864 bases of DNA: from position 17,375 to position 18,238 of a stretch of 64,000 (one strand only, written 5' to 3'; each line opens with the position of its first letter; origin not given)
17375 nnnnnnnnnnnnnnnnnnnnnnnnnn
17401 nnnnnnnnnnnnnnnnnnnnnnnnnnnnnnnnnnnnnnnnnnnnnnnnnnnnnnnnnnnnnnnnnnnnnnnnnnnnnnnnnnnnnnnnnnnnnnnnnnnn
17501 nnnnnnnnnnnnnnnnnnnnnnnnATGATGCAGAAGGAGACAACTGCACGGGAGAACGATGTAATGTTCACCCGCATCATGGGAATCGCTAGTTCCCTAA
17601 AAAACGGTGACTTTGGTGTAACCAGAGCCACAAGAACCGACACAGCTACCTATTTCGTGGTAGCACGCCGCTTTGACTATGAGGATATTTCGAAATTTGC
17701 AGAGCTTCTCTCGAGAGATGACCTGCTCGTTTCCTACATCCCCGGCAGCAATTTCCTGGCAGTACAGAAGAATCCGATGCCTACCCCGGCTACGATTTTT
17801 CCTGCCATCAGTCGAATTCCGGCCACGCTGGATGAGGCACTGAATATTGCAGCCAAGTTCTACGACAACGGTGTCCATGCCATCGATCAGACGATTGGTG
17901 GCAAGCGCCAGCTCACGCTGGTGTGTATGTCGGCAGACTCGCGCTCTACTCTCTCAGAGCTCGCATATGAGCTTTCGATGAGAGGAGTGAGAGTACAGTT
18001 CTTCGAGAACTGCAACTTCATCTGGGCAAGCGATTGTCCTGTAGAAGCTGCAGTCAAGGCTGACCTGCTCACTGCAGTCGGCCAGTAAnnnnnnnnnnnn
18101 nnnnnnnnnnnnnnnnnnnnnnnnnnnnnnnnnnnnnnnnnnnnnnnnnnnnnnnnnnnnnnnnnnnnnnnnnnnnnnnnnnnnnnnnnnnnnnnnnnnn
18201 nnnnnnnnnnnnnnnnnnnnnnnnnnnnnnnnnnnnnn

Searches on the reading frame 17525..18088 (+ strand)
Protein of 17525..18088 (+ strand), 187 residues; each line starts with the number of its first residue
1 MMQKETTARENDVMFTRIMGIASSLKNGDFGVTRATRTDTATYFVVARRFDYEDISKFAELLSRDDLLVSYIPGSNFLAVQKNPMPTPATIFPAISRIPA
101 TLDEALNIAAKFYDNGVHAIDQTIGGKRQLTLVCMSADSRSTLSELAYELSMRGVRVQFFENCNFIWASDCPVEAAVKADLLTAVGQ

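Call 4: search_protein_families(library=pfam, proteins=[window:17525-18088:+], max_evalue=1)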
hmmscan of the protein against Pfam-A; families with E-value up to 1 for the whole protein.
window:17525-18088:+ (187 aa): 0 families

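Call 5: search_protein_families(library=ncbifam, proteins=[window:17525-18088:+], max_evalue=1)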
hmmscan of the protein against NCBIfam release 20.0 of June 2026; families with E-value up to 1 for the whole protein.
window:17525-18088:+ (187 aa): 1 family
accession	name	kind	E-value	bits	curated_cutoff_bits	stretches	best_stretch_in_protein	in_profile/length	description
TIGR00071.1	hisT_truA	equivalog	0.054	13.2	142.85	1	68-124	6-62/228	tRNA pseudouridine(38-40) synthase TruA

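Call 7: find_homologous_proteins(query=window:17525-18085:+, max_evalue=0.01)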
Query window:17525-18085:+ (187 aa): 1 proteins with E <= 0.01 among 152 candidates.
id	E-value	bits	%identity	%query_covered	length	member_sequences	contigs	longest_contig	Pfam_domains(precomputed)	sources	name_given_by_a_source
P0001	7.9e-79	282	71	99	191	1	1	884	-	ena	-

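Call 10: find_encoding_contigs(protein=P0001, flank=10000)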
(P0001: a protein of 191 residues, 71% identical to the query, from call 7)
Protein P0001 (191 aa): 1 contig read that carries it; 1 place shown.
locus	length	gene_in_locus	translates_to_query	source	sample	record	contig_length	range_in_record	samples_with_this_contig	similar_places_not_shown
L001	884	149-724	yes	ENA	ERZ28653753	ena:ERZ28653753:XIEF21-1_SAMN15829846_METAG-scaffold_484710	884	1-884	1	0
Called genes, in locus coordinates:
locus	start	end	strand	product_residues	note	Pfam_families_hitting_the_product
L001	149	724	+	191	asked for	-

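Call 11: find_encoding_contigs(protein=window:17525-18085:+, flank=10000)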
Protein window:17525-18085:+ (187 aa): 15 contigs read that carry it; 6 places shown.
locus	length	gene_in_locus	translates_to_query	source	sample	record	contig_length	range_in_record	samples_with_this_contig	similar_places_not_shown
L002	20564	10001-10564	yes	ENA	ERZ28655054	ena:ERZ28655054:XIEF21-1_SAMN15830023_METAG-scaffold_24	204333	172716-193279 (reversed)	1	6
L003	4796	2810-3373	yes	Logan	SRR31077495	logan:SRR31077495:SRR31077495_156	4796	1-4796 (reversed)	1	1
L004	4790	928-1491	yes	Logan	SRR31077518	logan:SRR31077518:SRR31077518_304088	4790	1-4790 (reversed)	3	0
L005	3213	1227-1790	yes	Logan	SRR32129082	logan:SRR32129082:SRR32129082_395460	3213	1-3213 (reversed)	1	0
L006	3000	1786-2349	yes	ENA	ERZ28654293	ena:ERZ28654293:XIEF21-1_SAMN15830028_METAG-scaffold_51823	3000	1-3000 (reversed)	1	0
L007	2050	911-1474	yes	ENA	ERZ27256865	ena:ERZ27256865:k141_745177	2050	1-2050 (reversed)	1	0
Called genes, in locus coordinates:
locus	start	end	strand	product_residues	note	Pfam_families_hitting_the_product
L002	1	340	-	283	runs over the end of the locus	PF13273:DUF4064 (faint)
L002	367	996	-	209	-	PF04203:Sortase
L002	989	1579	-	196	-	-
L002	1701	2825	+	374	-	PF03816:LytR_cpsA_psr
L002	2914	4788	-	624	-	-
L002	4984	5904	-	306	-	PF02673:BacA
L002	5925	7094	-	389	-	PF00579:tRNA-synt_1b, PF22421:SYY_C-terminal, PF01479:S4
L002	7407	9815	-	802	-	-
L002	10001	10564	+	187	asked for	-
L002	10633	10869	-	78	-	PF01479:S4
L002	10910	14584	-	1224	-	PF00270:DEAD (faint), PF00580:UvrD-helicase, PF01443:Viral_helicase1 (faint), PF13245:AAA_19, PF13361:UvrD_C, PF13538:UvrD_C_2 (faint), PF12705:PDDEXK_1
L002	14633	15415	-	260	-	PF01553:Acyltransferase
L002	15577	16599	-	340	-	PF01501:Glyco_transf_8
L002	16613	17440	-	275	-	PF01501:Glyco_transf_8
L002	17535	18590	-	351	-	PF03706:LPG_synthase_TM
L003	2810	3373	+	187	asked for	-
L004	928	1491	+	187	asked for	-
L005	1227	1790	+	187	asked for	-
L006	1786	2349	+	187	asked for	-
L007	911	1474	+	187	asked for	-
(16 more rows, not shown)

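Call 28: predict_structure(alignment_id=A1)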
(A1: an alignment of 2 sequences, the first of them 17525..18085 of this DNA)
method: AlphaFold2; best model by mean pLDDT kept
length: 187 residues; sequences in the alignment: 2
mean_pLDDT: 63.4   pTM: 0.53
mean pLDDT of the five models: 63.4, 60.7, 55.0, 54.5, 49.0
residues with pLDDT >= 90: 0; 70-90: 57; 50-70: 107; < 50: 23
segments of 3 or more residues with pLDDT < 50: 85-87, 172-187
pLDDT, mean of each block of 10 residues (from residue 1): 57 78 73 57 64 70 68 61 54 56 79 74 61 68 81 69 58 38 27
secondary structure, 60 per line:
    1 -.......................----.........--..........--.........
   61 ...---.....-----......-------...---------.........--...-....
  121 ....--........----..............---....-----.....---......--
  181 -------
elements in order: H2-24 E29-37 E40-49 H52-63 E67-71 E77-82 E90-92 H102-110 E117-124 E127-134 H139-152 E156-159 E165-169 H173-178

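Call 34: search_protein_representatives(alignment_id=A1)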
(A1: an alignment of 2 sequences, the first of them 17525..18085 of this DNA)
Query: 2 sequences, 193 profile positions. Proteins with E-value up to 0.001 (for the whole library): 16; up to 1e-10: 10; up to 1e-30: 3. The best 16 are listed.
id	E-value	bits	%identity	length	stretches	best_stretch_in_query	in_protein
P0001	4.5e-122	421.3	-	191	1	2-192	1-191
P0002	1.1e-51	191.7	-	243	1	2-192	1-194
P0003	1.1e-33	133.0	-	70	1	1-75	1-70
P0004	9.8e-26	107.0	-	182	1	46-182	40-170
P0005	6.3e-25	104.4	-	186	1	42-173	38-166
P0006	3.7e-22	95.3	-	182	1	30-174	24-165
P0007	1.6e-16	76.9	-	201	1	47-176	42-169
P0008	3.8e-16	75.7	-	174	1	27-175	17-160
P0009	8.3e-15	71.4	-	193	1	47-186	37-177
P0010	6.6e-14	68.4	-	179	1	41-178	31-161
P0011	3.0e-10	56.5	-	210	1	35-178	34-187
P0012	4.5e-09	52.7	-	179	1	19-184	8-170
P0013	3.8e-06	43.1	-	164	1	57-185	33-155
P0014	5.0e-06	42.7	-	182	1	49-172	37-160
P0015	6.0e-05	39.2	-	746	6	117-167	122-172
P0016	6.6e-04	35.8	-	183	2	137-173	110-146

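Call 39: search_solved_structures(query=A3, max_evalue=10)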
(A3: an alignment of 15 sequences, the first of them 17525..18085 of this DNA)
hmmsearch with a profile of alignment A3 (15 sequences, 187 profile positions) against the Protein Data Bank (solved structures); distinct sequences matched with E-value up to 10: 6.
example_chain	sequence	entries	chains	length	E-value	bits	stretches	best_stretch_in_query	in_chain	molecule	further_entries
3p91_A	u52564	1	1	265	0.34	13.5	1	93-148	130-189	Proliferating cell nuclear antigen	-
5tul_A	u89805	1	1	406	0.43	13.2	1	89-174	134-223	Tetracycline destructase Tet(55)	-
8gi1_A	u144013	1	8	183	0.57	12.7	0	109-150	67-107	Accessory protein Csx28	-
6wmk_B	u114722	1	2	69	0.71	12.4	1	10-59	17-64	Beta sheet heterodimer LHD29 - Chain B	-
8ap6_G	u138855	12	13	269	0.93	12.1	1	102-148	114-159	ATPTB3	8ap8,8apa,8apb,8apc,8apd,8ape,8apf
7sa3_D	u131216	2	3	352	2.5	10.7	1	149-166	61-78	Photosystem II D2 protein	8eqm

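Call 40: search_protein_families(library=pfam, alignment_id=A3, max_evalue=1)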
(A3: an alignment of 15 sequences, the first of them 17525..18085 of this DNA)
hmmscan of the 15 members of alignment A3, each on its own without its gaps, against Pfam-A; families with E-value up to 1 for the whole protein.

A. member 1, window:17525-18085:+ (187 aa): 0 families

B. families by the number of members that match (of 15 scanned): 4 families
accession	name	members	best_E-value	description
PF03291.22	mRNA_G-N7_MeTrfase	2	0.029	mRNA (guanine-N(7))-methyltransferase domain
PF06224.18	AlkZ-like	1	0.091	DNA glycosylase AlkZ-like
PF01690.22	PLRV_ORF5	1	0.1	Potato leaf roll virus readthrough protein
PF13419.12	HAD_2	1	0.21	Haloacid dehalogenase-like hydrolase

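Call 41: search_protein_families(library=phrogs, alignment_id=A3, max_evalue=0.1)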
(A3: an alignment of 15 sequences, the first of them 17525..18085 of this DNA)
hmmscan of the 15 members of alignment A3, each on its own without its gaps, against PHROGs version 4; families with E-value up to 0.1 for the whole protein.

A. member 1, window:17525-18085:+ (187 aa): 0 families

B. families by the number of members that match (of 15 scanned): 0 families

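Call 42: find_encoding_contigs(protein=P0004, flank=8000, max_places=4)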
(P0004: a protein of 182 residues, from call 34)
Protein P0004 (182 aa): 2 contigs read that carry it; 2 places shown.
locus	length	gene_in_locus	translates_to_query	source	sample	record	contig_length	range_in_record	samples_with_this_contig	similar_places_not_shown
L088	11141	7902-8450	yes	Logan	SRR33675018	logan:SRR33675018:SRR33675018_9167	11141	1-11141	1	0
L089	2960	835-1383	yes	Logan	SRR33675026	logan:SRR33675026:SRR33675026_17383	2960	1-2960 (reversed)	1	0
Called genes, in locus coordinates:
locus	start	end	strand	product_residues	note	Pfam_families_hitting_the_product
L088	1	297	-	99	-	?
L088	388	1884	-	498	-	-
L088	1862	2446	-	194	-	-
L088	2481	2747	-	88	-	-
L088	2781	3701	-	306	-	PF02673:BacA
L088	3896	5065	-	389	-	PF00579:tRNA-synt_1b, PF22421:SYY_C-terminal, PF01479:S4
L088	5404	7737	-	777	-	-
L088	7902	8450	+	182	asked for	-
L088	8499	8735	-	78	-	PF01479:S4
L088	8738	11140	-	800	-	?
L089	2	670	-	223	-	?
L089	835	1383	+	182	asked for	-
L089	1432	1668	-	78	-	PF01479:S4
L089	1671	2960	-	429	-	?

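Call 43: find_encoding_contigs(protein=P0002, flank=8000, max_places=4)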
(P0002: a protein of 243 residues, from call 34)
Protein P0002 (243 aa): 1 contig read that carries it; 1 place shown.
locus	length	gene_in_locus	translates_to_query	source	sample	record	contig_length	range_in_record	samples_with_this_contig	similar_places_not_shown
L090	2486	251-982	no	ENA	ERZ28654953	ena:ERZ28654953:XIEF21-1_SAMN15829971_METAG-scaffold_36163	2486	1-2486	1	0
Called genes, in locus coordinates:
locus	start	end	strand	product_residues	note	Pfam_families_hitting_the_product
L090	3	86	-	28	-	?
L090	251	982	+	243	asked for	-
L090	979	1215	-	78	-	PF01479:S4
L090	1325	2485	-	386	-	?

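Call 48: find_encoding_contigs(protein=P0007, flank=8000, max_places=3)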
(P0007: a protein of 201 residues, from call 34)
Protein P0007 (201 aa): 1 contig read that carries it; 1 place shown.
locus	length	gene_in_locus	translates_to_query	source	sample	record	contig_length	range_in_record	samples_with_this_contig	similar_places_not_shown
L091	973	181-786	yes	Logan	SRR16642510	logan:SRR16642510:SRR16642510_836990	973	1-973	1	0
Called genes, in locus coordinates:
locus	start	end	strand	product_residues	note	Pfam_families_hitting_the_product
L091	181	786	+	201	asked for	-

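Call 49: find_encoding_contigs(protein=P0012, flank=8000, max_places=3)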
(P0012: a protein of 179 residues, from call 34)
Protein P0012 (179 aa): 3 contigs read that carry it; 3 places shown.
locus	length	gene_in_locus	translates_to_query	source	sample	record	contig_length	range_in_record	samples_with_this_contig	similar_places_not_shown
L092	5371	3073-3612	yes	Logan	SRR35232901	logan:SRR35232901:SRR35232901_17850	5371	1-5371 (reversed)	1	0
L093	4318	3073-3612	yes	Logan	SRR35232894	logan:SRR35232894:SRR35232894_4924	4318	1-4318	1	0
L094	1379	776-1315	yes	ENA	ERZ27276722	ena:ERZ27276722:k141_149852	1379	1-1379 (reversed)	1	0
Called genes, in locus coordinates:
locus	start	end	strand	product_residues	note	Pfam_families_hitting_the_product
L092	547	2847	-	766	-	-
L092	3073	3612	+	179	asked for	-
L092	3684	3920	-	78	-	PF01479:S4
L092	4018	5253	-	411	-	PF00753:Lactamase_B, PF19583:ODP, PF12706:Lactamase_B_2 (faint)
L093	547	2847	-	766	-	-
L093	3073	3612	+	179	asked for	-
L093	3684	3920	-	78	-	PF01479:S4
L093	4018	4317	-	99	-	?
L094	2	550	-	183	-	?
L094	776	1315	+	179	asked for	-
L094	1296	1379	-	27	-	?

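Call 50: find_encoding_contigs(protein=P0016, flank=8000, max_places=3)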
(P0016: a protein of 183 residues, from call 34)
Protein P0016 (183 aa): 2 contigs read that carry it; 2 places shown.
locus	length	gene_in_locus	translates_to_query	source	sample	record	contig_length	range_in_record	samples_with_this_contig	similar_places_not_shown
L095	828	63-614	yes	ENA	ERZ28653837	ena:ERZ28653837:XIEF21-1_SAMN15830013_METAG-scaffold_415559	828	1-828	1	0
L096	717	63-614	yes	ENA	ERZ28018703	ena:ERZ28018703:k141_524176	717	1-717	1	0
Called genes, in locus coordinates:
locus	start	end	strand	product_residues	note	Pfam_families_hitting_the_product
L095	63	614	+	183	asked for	-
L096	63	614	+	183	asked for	-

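Call 52: predict_structure(alignment_id=A3)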
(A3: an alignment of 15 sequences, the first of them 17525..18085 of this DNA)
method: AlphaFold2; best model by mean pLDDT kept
length: 187 residues; sequences in the alignment: 15
mean_pLDDT: 81.5   pTM: 0.46
mean pLDDT of the five models: 81.5, 80.9, 80.4, 80.2, 79.2
residues with pLDDT >= 90: 81; 70-90: 65; 50-70: 23; < 50: 18
segments of 3 or more residues with pLDDT < 50: 1-3, 176-187
pLDDT, mean of each block of 10 residues (from residue 1): 53 84 79 79 87 88 91 88 78 59 94 95 92 94 94 90 93 57 42
secondary structure, 60 per line:
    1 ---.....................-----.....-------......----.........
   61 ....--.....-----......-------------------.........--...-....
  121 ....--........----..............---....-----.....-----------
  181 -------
elements in order: H4-24 E30-34 E42-47 H52-64 E67-71 E77-82 H102-110 E117-124 E127-134 H139-152 E156-159 E165-169

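Call 57: list_cluster_members(proteins=[window:17525-18085:+, P0017])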
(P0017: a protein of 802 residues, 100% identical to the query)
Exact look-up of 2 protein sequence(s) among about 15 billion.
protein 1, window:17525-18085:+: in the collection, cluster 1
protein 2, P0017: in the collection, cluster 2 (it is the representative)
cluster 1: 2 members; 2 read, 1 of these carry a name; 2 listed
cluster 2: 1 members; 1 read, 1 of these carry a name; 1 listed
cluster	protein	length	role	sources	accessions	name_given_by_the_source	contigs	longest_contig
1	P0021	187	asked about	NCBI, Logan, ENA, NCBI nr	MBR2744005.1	MAG: hypothetical protein IKE01_01735 [Clostridia bacterium] | hypothetical protein [Clostridia bacterium]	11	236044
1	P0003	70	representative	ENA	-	-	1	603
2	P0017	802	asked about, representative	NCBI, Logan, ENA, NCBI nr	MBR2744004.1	MAG: hypothetical protein IKE01_01730 [Clostridia bacterium] | hypothetical protein [Clostridia bacterium]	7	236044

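Call 60: find_related_loci(query=A4, collection=metagenome_contigs, flank=6000)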
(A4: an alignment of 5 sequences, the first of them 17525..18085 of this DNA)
Query A4 (187 aa) in metagenome_contigs; peptide patterns used: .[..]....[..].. (x = any residue, [..] = any of these).
19 stretches matched a pattern, but none encodes a relative of the query by tblastn (E <= 1e-3).

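Call 62: find_encoding_contigs(protein=P0005, flank=6000, max_places=2)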
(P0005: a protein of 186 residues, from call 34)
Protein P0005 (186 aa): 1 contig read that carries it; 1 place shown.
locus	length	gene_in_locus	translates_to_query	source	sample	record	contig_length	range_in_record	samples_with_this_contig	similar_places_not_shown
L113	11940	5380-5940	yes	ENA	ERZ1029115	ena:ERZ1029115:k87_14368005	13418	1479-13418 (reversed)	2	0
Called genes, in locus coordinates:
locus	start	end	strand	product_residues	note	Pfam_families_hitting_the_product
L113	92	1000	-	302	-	PF02517:Rce1-like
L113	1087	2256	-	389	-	PF00579:tRNA-synt_1b, PF22421:SYY_C-terminal, PF01479:S4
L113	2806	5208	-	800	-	-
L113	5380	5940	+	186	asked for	-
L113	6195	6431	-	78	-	PF01479:S4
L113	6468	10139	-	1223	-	PF00580:UvrD-helicase, PF01443:Viral_helicase1 (faint), PF13245:AAA_19, PF13361:UvrD_C, PF13538:UvrD_C_2 (faint), PF12705:PDDEXK_1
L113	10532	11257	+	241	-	PF04294:VanW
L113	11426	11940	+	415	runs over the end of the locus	PF00768:Peptidase_S11, PF13354:Beta-lactamase2, PF07943:PBP5_C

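Call 63: find_encoding_contigs(protein=P0010, flank=6000, max_places=2)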
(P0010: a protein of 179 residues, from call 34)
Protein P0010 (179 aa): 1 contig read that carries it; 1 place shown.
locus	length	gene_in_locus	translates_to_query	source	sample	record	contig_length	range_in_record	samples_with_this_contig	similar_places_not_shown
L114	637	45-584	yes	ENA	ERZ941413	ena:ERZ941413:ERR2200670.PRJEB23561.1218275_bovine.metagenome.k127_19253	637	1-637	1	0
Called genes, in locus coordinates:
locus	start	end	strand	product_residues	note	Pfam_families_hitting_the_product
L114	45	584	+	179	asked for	-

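Call 66: find_encoding_contigs(protein=P0006, flank=6000, max_places=2)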
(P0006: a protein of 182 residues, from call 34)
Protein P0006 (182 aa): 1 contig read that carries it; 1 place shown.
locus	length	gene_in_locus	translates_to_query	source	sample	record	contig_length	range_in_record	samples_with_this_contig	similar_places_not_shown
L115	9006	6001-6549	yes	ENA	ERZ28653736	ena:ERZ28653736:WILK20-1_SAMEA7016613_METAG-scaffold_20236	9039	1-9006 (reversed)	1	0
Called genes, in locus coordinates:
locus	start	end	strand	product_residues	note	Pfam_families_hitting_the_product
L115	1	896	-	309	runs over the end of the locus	?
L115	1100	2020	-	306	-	PF02673:BacA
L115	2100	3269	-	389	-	PF00579:tRNA-synt_1b, PF22421:SYY_C-terminal (weak), PF01479:S4 (weak)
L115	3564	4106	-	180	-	-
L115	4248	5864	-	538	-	-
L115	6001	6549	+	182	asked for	-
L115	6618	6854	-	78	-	PF01479:S4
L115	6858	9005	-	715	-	?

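Call 67: find_encoding_contigs(protein=P0011, flank=6000, max_places=2)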
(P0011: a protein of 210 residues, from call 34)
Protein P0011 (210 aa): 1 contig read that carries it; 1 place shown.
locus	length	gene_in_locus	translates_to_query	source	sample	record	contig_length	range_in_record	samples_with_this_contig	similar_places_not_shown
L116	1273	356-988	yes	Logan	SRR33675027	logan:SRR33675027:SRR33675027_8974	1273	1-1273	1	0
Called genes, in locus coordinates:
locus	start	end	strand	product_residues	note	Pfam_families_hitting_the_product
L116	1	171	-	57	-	?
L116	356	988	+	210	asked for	-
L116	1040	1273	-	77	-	?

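Call 68: find_encoding_contigs(protein=P0013, flank=6000, max_places=2)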
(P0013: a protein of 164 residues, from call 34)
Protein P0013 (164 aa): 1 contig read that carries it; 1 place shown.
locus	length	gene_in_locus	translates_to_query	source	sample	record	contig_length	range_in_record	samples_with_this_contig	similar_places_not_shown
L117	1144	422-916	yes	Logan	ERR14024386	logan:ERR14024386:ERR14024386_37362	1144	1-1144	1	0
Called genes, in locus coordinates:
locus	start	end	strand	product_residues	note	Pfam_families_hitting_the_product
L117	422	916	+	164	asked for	-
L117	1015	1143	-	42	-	?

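Call 74: search_protein_families(library=padloc, proteins=[window:17525-18085:+], max_evalue=1)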
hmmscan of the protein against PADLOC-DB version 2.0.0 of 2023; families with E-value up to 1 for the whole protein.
window:17525-18085:+ (187 aa): 0 families
